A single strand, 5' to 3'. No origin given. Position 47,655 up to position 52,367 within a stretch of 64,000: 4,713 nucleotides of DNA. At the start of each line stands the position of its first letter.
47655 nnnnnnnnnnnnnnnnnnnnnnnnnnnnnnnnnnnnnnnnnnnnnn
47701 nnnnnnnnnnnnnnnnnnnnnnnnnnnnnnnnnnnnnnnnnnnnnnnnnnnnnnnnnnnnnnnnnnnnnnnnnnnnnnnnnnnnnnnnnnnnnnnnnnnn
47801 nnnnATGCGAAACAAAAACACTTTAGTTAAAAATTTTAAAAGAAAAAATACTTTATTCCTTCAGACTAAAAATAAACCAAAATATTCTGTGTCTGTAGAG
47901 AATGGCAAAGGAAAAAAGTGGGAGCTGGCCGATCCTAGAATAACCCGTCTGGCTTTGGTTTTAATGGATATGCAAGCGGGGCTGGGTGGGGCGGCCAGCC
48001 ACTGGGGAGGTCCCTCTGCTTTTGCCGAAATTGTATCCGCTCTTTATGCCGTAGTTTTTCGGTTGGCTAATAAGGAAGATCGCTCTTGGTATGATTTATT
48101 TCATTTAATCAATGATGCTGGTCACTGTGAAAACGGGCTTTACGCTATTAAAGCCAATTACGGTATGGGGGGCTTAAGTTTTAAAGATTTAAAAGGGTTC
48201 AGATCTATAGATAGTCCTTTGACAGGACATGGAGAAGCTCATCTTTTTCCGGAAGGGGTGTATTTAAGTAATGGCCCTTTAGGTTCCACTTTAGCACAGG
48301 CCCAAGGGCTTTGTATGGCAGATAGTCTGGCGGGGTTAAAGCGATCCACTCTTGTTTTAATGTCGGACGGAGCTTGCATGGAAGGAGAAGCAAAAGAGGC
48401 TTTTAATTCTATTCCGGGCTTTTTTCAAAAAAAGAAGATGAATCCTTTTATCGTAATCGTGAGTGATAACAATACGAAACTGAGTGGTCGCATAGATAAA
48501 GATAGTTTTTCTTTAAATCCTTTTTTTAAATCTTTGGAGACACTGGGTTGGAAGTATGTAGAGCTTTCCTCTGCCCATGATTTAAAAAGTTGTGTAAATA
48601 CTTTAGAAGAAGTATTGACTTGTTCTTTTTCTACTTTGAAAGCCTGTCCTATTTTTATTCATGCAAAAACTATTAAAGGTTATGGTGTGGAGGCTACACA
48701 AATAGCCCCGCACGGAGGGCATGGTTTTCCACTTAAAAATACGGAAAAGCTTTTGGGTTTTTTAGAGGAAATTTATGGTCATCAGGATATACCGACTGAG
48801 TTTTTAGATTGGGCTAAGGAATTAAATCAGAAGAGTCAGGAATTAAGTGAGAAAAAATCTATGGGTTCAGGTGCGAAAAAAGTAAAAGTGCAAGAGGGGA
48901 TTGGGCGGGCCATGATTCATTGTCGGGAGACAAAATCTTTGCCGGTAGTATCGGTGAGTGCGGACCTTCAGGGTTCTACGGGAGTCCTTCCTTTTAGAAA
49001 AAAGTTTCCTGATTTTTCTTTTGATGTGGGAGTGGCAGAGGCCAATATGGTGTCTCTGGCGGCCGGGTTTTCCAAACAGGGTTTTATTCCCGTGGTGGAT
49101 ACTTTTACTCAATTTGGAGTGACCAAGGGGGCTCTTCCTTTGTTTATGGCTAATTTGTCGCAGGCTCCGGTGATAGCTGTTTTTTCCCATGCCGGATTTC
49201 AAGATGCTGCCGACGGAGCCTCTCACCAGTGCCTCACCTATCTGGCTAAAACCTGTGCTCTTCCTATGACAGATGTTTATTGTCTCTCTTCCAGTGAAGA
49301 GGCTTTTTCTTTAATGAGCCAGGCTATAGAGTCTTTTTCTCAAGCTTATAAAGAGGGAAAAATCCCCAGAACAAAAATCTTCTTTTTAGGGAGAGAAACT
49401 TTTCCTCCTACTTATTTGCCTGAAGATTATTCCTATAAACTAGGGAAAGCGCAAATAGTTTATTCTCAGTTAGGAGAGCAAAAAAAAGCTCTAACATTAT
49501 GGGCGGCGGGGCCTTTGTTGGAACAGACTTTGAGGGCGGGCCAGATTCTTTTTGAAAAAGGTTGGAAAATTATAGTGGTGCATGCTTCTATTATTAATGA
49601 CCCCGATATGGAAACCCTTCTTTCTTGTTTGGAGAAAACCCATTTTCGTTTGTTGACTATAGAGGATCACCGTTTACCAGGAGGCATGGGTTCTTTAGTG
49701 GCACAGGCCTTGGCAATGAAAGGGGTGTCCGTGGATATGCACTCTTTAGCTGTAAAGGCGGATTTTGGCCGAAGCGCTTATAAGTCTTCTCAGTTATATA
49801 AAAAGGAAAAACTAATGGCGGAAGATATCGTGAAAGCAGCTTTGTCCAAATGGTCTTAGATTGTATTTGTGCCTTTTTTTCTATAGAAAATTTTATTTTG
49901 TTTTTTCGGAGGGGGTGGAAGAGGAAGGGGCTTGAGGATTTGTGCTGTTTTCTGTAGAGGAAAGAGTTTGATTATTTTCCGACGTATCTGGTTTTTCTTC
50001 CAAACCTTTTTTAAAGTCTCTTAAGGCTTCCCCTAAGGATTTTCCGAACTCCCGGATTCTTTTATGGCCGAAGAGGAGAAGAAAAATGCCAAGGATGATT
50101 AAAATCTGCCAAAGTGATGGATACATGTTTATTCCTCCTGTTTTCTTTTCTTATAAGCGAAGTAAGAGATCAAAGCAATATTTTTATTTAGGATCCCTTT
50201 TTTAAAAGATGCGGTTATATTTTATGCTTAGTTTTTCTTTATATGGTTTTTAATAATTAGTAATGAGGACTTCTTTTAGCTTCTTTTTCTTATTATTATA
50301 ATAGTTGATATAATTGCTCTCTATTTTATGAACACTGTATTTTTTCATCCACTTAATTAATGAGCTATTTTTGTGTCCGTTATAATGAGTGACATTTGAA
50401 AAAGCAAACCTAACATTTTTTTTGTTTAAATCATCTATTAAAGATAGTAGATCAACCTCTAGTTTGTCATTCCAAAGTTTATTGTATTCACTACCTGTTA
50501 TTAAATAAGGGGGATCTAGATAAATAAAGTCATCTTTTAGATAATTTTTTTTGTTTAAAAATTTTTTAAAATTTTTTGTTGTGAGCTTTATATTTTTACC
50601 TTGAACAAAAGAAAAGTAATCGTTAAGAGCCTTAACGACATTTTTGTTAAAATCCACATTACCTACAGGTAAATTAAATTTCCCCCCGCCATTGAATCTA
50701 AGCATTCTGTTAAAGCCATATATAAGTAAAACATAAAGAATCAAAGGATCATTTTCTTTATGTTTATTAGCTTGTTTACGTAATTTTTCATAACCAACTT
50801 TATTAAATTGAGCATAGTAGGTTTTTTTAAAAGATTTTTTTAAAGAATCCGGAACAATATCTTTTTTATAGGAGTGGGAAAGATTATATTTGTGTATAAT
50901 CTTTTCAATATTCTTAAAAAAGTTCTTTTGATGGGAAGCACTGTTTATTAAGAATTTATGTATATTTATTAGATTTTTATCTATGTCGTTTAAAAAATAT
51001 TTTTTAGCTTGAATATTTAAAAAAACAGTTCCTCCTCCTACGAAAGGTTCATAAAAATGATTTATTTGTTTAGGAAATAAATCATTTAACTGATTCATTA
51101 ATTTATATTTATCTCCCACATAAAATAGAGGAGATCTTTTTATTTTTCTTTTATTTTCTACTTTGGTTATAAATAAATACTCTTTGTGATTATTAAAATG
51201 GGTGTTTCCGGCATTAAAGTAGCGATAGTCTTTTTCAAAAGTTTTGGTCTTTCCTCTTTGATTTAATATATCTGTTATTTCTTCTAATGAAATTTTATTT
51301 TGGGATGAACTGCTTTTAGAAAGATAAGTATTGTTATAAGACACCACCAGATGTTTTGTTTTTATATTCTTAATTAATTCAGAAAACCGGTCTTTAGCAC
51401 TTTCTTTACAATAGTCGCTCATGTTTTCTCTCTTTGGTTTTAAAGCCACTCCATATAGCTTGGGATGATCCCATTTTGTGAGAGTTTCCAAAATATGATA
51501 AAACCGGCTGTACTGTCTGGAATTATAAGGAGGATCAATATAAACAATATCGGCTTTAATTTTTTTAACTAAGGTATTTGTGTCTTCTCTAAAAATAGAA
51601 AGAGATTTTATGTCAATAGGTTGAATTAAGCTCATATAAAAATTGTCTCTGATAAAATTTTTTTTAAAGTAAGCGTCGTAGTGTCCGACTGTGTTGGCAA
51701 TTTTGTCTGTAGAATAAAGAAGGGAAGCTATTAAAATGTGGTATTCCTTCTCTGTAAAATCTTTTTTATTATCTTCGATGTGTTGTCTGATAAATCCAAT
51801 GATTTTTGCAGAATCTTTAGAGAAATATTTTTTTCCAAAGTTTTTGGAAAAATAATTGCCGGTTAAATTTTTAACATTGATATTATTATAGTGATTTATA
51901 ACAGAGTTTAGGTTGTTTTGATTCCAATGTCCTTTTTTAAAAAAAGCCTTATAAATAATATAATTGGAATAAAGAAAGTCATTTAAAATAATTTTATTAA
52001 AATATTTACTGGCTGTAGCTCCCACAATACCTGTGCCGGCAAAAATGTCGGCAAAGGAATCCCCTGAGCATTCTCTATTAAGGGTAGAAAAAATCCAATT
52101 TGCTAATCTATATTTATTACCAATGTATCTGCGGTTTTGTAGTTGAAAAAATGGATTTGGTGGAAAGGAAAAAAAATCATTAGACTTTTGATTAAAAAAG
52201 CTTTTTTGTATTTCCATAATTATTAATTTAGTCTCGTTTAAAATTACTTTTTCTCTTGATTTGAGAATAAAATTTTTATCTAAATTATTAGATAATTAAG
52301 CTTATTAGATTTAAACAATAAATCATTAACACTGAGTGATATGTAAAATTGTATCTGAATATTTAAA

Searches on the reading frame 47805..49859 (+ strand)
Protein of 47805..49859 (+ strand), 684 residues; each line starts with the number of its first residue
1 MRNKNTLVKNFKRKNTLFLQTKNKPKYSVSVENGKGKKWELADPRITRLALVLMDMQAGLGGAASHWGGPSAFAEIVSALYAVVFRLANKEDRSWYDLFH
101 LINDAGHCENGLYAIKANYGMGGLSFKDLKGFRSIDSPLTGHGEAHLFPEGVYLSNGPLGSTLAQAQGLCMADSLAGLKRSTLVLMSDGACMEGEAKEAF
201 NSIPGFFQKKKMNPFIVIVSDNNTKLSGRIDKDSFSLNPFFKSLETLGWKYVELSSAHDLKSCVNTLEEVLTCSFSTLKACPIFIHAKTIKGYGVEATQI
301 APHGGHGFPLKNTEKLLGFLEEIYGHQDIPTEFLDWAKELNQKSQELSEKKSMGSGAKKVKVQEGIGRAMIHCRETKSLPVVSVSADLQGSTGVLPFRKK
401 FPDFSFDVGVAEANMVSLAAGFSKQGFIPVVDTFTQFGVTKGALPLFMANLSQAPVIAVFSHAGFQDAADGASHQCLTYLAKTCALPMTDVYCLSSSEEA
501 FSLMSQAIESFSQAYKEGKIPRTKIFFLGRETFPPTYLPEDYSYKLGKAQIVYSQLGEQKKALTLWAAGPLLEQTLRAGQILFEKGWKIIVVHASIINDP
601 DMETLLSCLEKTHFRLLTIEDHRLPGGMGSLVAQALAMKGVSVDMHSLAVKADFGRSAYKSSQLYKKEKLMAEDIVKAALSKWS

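Call 96: search_protein_families(library=pfam, proteins=[window:47805-49859:+], max_evalue=0.00001)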
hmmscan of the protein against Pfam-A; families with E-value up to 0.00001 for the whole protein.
window:47805-49859:+ (684 aa): 4 families
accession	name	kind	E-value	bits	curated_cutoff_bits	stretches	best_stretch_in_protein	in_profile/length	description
PF00456.26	Transketolase_N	-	3e-23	82.8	22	1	64-349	22-305/334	Transketolase, thiamine diphosphate binding domain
PF02779.29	Transket_pyr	-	7.3e-18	65.3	27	1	377-510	19-157/174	Transketolase, pyrimidine binding domain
PF02780.25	Transketolase_C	-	1.5e-10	41.5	25.9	1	558-674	7-123/124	Transketolase, C-terminal domain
PF13292.11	DXP_synthase_N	-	1.3e-06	28.3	21.2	0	160-229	114-178/274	1-deoxy-D-xylulose-5-phosphate synthase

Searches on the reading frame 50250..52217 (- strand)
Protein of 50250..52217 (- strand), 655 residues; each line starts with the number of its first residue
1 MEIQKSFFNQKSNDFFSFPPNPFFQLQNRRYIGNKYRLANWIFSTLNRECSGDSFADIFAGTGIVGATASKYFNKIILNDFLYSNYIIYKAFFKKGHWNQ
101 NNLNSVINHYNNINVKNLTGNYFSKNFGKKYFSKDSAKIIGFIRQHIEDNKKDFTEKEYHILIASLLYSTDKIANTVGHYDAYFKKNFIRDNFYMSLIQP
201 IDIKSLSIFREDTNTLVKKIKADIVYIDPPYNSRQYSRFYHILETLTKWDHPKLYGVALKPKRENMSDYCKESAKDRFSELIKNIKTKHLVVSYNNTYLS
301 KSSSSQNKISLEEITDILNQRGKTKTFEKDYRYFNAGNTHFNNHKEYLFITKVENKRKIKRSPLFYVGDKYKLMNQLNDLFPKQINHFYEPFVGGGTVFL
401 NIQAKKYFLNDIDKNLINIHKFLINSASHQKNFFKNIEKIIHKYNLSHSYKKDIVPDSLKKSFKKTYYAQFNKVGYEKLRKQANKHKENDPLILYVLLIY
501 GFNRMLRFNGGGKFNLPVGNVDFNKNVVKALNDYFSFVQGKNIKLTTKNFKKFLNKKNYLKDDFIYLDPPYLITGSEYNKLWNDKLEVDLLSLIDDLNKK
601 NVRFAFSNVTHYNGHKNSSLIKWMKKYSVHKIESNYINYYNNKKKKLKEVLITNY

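Call 96: search_protein_families(library=pfam, proteins=[window:50250-52217:-], max_evalue=0.00001)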
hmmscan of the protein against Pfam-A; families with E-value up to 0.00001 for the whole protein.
window:50250-52217:- (655 aa): 2 families
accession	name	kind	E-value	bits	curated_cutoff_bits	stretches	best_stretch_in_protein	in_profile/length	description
PF02086.21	MethyltransfD12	-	2.2e-61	208.2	22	2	31-295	1-243/253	D12 class N6 adenine-specific DNA methyltransferase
PF03602.21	Cons_hypoth95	-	1.5e-10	41.5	24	0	216-245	107-138/182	Conserved hypothetical protein 95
